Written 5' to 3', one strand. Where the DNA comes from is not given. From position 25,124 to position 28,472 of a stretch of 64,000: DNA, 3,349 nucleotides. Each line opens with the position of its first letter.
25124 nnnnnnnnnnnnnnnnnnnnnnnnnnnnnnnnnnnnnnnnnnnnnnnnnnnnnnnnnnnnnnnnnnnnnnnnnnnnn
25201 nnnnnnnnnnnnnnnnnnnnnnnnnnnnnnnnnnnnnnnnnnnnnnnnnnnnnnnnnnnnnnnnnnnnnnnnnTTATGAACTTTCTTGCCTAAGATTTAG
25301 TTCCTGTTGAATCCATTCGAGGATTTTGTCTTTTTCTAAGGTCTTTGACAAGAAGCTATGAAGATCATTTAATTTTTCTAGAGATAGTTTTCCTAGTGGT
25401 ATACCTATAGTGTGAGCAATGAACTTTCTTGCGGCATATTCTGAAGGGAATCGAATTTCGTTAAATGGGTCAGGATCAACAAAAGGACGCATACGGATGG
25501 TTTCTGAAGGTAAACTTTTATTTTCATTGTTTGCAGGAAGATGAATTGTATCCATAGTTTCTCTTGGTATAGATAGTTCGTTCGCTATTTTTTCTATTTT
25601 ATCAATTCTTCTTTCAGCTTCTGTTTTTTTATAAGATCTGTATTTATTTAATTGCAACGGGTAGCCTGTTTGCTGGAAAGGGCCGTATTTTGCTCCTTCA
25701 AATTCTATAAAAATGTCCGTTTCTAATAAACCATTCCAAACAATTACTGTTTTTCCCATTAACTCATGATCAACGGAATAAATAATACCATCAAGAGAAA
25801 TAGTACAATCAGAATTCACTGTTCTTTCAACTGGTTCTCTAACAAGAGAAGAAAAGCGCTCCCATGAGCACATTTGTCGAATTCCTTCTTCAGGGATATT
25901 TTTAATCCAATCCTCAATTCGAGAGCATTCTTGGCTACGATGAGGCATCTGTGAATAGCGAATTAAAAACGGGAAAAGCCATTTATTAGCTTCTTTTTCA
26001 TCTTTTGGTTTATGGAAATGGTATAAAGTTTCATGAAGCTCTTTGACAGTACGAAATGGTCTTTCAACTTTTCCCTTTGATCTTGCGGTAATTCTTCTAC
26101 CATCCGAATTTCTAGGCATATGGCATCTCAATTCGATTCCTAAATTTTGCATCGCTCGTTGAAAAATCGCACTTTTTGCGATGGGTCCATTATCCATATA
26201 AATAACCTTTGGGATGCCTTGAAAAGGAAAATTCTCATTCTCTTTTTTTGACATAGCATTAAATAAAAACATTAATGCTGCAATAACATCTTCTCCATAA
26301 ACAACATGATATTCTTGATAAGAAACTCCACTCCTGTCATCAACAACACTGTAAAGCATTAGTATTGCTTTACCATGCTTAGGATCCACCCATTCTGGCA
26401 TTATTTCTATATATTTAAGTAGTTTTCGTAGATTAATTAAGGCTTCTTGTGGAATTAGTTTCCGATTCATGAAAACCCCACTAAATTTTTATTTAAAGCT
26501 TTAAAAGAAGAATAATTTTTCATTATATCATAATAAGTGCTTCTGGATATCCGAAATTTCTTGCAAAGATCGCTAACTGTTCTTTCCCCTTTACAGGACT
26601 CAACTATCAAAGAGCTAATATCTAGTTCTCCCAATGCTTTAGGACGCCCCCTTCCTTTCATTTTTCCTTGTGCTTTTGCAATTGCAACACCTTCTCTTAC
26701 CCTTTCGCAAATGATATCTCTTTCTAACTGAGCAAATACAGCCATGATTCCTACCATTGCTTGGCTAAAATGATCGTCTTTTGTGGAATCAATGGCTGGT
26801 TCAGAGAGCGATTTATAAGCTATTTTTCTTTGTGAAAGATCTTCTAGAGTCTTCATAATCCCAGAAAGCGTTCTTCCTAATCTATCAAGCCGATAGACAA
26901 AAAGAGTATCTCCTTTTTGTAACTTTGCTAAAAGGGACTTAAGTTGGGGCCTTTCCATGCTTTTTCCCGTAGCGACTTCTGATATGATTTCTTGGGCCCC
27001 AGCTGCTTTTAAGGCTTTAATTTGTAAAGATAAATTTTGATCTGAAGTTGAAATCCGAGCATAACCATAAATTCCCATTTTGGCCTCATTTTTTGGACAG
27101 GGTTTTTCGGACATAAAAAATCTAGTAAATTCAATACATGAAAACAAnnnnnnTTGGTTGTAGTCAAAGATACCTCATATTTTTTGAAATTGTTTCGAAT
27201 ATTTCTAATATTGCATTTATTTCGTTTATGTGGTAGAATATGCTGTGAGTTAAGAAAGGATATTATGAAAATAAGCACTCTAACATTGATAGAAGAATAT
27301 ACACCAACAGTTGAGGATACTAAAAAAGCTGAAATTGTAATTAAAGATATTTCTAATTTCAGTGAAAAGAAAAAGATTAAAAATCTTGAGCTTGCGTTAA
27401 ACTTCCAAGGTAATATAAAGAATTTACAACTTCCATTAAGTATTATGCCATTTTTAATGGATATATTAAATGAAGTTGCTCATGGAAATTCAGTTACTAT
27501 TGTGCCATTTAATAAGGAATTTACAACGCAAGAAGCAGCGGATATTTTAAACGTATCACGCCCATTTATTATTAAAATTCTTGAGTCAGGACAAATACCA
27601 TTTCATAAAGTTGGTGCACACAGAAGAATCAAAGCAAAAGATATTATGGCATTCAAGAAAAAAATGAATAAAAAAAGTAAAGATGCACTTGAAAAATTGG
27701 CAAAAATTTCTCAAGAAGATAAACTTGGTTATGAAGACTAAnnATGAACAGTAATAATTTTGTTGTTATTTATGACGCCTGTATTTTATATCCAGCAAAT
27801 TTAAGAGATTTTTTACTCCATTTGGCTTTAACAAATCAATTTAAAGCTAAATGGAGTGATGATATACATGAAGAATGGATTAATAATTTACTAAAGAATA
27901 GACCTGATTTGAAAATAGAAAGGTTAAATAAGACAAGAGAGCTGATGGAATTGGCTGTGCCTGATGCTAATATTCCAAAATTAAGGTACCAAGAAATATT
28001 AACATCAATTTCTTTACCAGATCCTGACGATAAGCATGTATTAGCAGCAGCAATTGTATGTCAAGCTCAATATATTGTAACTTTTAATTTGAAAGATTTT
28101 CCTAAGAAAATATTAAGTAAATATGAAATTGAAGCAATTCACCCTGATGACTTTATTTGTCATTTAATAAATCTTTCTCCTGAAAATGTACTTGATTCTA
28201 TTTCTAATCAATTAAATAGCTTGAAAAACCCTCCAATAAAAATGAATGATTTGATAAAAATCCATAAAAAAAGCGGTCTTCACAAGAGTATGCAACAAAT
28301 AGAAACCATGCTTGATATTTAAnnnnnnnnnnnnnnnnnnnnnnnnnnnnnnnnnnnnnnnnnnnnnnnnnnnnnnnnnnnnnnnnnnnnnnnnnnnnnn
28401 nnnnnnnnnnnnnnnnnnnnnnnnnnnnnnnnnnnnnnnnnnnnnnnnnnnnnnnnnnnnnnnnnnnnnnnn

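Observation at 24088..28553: Compact Tn552/Tn5053-like transposon with unusually long (~170 bp) multi-box ends and an HTH-PIN toxin-antitoxin cargo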

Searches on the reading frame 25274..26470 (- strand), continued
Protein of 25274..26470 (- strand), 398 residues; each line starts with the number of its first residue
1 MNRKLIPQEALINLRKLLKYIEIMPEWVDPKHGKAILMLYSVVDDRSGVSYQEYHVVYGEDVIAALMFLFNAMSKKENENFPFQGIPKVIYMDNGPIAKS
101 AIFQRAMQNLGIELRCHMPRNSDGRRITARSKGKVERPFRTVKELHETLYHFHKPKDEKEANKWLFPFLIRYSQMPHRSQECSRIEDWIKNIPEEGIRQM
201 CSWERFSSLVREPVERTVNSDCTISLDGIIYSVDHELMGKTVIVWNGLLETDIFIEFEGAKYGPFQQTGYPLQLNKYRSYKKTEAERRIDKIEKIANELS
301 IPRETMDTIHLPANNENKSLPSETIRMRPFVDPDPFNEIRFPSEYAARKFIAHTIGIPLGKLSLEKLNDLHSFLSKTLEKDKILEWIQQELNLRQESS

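Call 46: get_annotated_region(hit=H79, flank=3000)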
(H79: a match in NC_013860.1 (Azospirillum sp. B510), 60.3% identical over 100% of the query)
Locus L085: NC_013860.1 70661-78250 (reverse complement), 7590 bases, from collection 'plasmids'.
description: Azospirillum sp. B510 plasmid pAB510f, complete sequence
organism: Azospirillum sp. B510 (NCBI taxid 137722)
taxonomy: Bacteria; Pseudomonadota; Alphaproteobacteria; Rhodospirillales; Azospirillaceae; Azospirillum; Azospirillum sp. B510
host: -; source: -; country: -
typing (MOB-suite, as given by PLSDB): mobilizable; replicon rep_cluster_1806; relaxase MOBP,MOBP
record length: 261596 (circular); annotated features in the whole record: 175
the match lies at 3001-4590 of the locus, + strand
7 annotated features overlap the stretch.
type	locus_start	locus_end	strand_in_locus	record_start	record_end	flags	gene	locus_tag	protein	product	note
CDS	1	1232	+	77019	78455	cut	-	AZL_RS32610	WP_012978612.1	cytochrome P450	-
CDS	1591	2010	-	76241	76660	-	-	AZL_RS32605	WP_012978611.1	type II toxin-antitoxin system VapC family toxin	-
CDS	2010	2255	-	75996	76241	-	-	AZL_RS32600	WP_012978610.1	plasmid stabilization protein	-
CDS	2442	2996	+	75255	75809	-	-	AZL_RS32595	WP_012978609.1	recombinase family protein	GO:0006310 - DNA recombination [Evidence IEA]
CDS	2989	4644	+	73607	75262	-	-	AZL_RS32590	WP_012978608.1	IS481-like element ISAzs36 family transposase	-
CDS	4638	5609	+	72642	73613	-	-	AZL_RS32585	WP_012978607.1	AAA family ATPase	-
CDS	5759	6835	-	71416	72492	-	-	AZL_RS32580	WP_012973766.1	IS5-like element ISAzs10 family transposase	-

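Call 47: search_protein_families(library=pfam, proteins=[P0001, P0013], max_evalue=0.01)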
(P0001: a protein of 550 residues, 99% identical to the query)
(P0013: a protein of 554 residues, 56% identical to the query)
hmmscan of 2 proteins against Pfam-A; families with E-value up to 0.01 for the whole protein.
P0001 (550 aa): 2 families
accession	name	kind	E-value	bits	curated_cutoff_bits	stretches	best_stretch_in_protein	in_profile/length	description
PF22483.2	Mu-transpos_C_2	-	4.1e-06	26.9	27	1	363-396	9-42/73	Mu transposase, C-terminal domain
PF00665.32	rve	-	0.0083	16.8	32.6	0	212-274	49-102/102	Integrase core domain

P0013 (554 aa): 1 family
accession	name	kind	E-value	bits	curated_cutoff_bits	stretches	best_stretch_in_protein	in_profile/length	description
PF00665.32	rve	-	0.0087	16.7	32.6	0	189-270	23-97/102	Integrase core domain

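Call 55: find_encoding_contigs(protein=P0002, flank=5000, max_places=3)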
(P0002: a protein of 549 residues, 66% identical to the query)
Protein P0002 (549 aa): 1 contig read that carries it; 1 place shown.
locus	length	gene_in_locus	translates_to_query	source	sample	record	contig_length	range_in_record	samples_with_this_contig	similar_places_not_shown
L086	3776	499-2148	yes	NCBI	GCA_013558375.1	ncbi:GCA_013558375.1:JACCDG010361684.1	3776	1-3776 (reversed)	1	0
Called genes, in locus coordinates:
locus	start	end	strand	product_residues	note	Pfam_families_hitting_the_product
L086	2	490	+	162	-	?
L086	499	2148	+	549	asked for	PF22483:Mu-transpos_C_2 (weak)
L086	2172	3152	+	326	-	PF13191:AAA_16, PF13401:AAA_22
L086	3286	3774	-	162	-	?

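Call 79: predict_structure(alignment_id=A5)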
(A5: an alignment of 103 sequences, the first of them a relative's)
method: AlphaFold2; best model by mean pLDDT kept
length: 550 residues; sequences in the alignment: 103
mean_pLDDT: 80.3   pTM: 0.61
mean pLDDT of the five models: 80.3, 77.0, 76.4, 75.7, 73.0
residues with pLDDT >= 90: 171; 70-90: 258; 50-70: 93; < 50: 28
segments of 3 or more residues with pLDDT < 50: 280-282, 421-433, 547-550
pLDDT, mean of each block of 10 residues (from residue 1): 73 90 88 93 89 66 77 89 82 77 91 86 91 79 55 85 87 80 80 93 93 90 93 91 89 86 86 52 59 74 79 89 86 89 94 85 75 81 85 79 76 79 37 57 68 65 53 75 84 90 90 91 93 90 59
secondary structure, 60 per line:
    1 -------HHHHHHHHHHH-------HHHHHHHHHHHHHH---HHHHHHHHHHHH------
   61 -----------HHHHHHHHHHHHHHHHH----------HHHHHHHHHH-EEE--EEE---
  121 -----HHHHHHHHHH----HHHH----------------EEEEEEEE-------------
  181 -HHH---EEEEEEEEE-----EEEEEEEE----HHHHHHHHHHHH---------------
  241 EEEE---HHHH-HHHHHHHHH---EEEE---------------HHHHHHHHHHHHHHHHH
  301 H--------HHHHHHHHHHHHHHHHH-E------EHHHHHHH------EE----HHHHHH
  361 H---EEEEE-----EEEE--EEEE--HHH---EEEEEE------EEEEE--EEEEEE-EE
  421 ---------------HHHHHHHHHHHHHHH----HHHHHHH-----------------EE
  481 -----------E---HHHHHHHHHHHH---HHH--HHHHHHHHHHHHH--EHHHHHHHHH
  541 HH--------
elements in order: H8-18 H26-39 H43-54 H72-88 H99-108 E110-112 E115-117 H126-135 H140-143 E160-167 E188-196 E202-209 H214-225 E241-244 H248-251 H253-261 E265-268 H284-301 H310-326 H336-342 H355-361 E365-369 E375-378 E381-384 E393-398 E405-409 E412-417 H436-450 H455-461 H496-507 H516-528 H532-542

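Call 81: fold_search(model_id=the predicted structure, library=pdb)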
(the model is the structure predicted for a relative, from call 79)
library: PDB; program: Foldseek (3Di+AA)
matches with E <= 10: 633; with E <= 0.001: 377
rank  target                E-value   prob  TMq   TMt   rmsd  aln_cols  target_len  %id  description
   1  7svw_B                9.1e-17  1.00  0.33  0.40  12.5       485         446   18  Strand-transfer complex of TnsB from ShCAST (released 2022-08-10)
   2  8ea3_W                1.5e-16  1.00  0.33  0.35  12.8       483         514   18  V-K CAST Transpososome from Scytonema hofmanni, major configuration (released 2022-11-30)
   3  8rdu_R                3.8e-16  1.00  0.32  0.35  15.8       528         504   18  Conformational Landscape of the Type V-K CRISPR-associated TransposonIntegration Assembly CAST V-K composite map (released 2024-06-19)
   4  8aa5_AP1              6.6e-16  1.00  0.34  0.40  12.3       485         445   17  Cryo-EM structure of the strand transfer complex of the TnsB transposase (type V-K CRISPR-associated transposon) (released 2022-10-19)
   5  8ea3_X                1.8e-15  1.00  0.32  0.34  12.1       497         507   17  V-K CAST Transpososome from Scytonema hofmanni, major configuration (released 2022-11-30)
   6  8rdu_S                1.9e-15  1.00  0.34  0.36  13.1       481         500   17  Conformational Landscape of the Type V-K CRISPR-associated TransposonIntegration Assembly CAST V-K composite map (released 2024-06-19)
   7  8b4h_A                1.1e-14  1.00  0.31  0.45  15.1       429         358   15  IstA transposase cleaved donor complex (released 2023-05-03)
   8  8q4d_A                2.8e-14  1.00  0.37  0.52   9.5       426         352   15  IstA-IstB(E167Q) Strand Transfer Complex (released 2024-07-10)
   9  8b4h_C                5.6e-14  1.00  0.33  0.46  15.9       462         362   15  IstA transposase cleaved donor complex (released 2023-05-03)
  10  8q4d_C                1.6e-13  1.00  0.32  0.44  16.3       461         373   16  IstA-IstB(E167Q) Strand Transfer Complex (released 2024-07-10)
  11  8aa5_CP1              1.0e-11  1.00  0.28  0.49  16.2       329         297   17  Cryo-EM structure of the strand transfer complex of the TnsB transposase (type V-K CRISPR-associated transposon) (released 2022-10-19)
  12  8ea3_Y                2.0e-11  1.00  0.28  0.47  23.0       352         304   18  V-K CAST Transpososome from Scytonema hofmanni, major configuration (released 2022-11-30)
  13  8ea3_Z                2.2e-11  1.00  0.27  0.46  15.8       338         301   17  V-K CAST Transpososome from Scytonema hofmanni, major configuration (released 2022-11-30)
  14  8aa5_DP1              4.2e-11  1.00  0.27  0.46  16.5       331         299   17  Cryo-EM structure of the strand transfer complex of the TnsB transposase (type V-K CRISPR-associated transposon) (released 2022-10-19)
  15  7pik_C                5.7e-10  1.00  0.31  0.31  23.6       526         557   13  Cryo-EM structure of E. coli TnsB in complex with right end fragment of Tn7 transposon (released 2022-06-15)
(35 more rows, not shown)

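Call 104: list_cluster_members(proteins=[P0001, window:25274-26470:-])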
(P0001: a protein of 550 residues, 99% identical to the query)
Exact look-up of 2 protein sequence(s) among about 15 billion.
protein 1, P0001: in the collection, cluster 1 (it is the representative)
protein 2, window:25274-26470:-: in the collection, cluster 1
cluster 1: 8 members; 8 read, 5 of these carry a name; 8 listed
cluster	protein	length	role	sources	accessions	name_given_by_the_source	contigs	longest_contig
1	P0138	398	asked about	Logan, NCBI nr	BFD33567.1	IS481 family transposase [Pigmentibacter ruber]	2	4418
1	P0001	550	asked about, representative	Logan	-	-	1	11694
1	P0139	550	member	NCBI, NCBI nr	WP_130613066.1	DDE-type integrase/transposase/recombinase [Fluviispira sanaruensis]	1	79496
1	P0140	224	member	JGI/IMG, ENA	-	hypothetical protein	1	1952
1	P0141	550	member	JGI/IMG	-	hypothetical protein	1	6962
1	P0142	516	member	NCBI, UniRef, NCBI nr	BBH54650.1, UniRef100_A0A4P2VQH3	IS481 family transposase (plasmid) [Fluviispira sanaruensis] | IS481 family transposase n=2 Tax=Fluviispira sanaruensis TaxID=2493639 ... | IS481 family transposase [Fluviispira sanaruensis]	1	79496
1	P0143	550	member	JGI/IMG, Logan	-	-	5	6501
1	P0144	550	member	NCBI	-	-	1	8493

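Call 105: find_encoding_contigs(protein=P0139, flank=6000, max_places=3)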
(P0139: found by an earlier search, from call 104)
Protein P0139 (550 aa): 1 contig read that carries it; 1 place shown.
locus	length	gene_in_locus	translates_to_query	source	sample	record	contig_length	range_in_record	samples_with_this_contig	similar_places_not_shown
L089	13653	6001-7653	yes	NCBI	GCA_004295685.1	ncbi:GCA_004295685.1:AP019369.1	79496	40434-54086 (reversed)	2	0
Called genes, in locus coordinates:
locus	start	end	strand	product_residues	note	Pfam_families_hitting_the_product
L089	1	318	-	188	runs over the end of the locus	-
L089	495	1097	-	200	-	PF03762:VOMI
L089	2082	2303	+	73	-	-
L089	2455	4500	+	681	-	PF01590:GAF, PF13185:GAF_2 (weak), PF00512:HisKA, PF02518:HATPase_c, PF00072:Response_reg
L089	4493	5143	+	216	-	PF00072:Response_reg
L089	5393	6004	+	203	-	PF00239:Resolvase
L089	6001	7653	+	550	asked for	PF22483:Mu-transpos_C_2 (weak)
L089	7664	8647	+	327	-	PF13191:AAA_16 (weak), PF13401:AAA_22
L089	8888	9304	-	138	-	PF01381:HTH_3, PF12844:HTH_19 (weak)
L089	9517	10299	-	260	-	PF06267:DUF1028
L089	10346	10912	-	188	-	PF00239:Resolvase, PF02796:HTH_7 (weak)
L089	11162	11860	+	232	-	PF00497:SBP_bac_3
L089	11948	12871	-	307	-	-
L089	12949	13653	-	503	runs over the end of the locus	PF12729:4HB_MCP_1, PF00015:MCPsignal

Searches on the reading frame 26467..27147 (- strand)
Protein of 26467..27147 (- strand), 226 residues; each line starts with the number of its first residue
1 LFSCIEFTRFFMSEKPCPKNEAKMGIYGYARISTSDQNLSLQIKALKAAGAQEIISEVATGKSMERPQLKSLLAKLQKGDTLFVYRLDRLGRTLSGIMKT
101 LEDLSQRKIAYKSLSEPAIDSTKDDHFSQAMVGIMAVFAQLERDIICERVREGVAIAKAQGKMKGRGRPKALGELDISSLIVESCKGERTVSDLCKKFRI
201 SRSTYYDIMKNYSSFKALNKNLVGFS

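Call 5: search_protein_families(library=pfam, proteins=[window:26467-27147:-], max_evalue=0.01)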
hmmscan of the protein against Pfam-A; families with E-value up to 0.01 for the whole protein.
window:26467-27147:- (226 aa): 4 families
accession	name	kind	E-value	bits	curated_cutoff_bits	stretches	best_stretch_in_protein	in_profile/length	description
PF00239.26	Resolvase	-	5.5e-36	124.3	23.3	1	26-162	1-144/145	Resolvase, N terminal domain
PF13518.12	HTH_28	-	0.00019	21.9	25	1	186-213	11-37/52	Helix-turn-helix domain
PF13384.12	HTH_23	-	0.0016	18.6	24.6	1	190-213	19-42/50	Homeodomain-like domain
PF01022.26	HTH_5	-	0.0085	16.4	22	0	185-204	12-31/47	Bacterial regulatory protein, arsR family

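Call 6: search_protein_families(library=ncbifam, proteins=[window:26467-27147:-], max_evalue=0.01)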
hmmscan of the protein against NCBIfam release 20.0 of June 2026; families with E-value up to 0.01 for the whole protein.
window:26467-27147:- (226 aa): 7 families
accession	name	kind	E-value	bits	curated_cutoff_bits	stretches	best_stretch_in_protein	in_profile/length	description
NF041201.1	recomb_XisF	equivalog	1.1e-22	80.7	375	1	26-164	1-143/465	fdxN element excision recombinase XisF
NF009949.0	PRK13413.1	equivalog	1.8e-19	70.2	272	1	26-213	2-197/203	master DNA invertase Mpi family serine-type recombinase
NF047343.1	SCCmet_CcrB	equivalog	5.9e-13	48.3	900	1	59-165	54-159/542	cassette chromosome recombinase CcrB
NF047344.1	SCCmet_CcrA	equivalog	3.4e-08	33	700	1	28-163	6-148/442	cassette chromosome recombinase CcrA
NF033518.0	transpos_IS607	equivalog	4e-08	33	110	1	18-110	51-150/187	IS607 family transposase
NF047347.1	SCCmet_CcrC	equivalog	5.8e-07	28.4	900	1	56-159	48-150/558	cassette chromosome recombinase CcrC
NF033577.2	transpos_IS481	equivalog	0.0053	16.3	224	1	181-214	5-39/284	IS481 family transposase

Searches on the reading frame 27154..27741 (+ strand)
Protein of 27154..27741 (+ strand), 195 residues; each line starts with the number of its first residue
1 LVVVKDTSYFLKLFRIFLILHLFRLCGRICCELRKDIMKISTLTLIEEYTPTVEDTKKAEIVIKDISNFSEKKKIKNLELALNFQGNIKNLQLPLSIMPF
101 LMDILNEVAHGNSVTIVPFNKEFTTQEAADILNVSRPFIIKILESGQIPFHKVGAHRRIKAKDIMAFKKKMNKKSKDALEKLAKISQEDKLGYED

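Call 5: search_protein_families(library=pfam, proteins=[window:27154-27741:+], max_evalue=0.01)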
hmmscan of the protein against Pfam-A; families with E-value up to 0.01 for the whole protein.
window:27154-27741:+ (195 aa): 1 family
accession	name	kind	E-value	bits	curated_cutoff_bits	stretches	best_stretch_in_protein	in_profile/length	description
PF12728.13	HTH_17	-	1.7e-12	47.8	27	1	123-170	2-49/51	Helix-turn-helix domain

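Call 6: search_protein_families(library=ncbifam, proteins=[window:27154-27741:+], max_evalue=0.01)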
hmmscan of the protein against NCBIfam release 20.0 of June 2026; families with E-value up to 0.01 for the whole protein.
window:27154-27741:+ (195 aa): 4 families
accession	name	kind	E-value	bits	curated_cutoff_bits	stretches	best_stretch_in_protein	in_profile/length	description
TIGR01764.1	excise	domain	1.1e-14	54.5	28.8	1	123-170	2-49/49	excisionase family DNA-binding protein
NF047737.1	antiphage_MADS1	equivalog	0.00041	20.5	80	1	123-164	4-45/49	methylation-associated defense system helix-turn-helix domain-containing protein MAD1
NF040990.2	MamR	equivalog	0.00079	19.7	100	1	112-167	34-88/91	magnetosome protein MamR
TIGR00099.1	Cof-subfamily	subfamily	0.0077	15.8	137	0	10-107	91-185/256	Cof-type HAD-IIB family hydrolase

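Call 78: search_protein_families(library=padloc, proteins=[window:27265-27741:+], max_evalue=0.01)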
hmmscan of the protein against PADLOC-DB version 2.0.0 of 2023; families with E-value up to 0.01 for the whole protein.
window:27265-27741:+ (158 aa): 1 family
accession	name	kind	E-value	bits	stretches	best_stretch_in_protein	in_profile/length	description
PDLC04133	mad1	-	4.1e-10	37.8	1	86-135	6-55/60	mads_1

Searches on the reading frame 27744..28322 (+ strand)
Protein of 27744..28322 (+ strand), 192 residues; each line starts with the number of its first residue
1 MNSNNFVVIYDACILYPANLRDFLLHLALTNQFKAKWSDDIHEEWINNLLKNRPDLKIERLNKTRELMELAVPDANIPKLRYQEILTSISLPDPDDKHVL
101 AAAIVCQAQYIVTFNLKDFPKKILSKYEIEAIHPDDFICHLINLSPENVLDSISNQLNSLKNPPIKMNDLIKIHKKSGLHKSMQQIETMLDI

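Call 5: search_protein_families(library=pfam, proteins=[window:27744-28322:+], max_evalue=0.01)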
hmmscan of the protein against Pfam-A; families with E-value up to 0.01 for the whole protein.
window:27744-28322:+ (192 aa): 1 family
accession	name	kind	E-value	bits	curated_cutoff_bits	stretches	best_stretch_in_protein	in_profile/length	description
PF13470.12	PIN_3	-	1.3e-09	39.4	27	1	9-116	9-114/115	PIN domain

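Call 6: search_protein_families(library=ncbifam, proteins=[window:27744-28322:+], max_evalue=0.01)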
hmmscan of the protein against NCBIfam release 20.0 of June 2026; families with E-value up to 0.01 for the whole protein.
window:27744-28322:+ (192 aa): 1 family
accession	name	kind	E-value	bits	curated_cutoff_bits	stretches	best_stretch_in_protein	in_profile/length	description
NF046100.1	RSP_2648_fam_PIN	equivalog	2.2e-38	132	170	1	9-181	2-171/177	RSP_2648 family PIN domain-containing protein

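Call 78: search_protein_families(library=padloc, proteins=[window:27744-28322:+], max_evalue=0.01)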
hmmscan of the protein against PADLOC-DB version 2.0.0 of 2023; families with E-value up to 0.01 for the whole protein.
window:27744-28322:+ (192 aa): 0 families
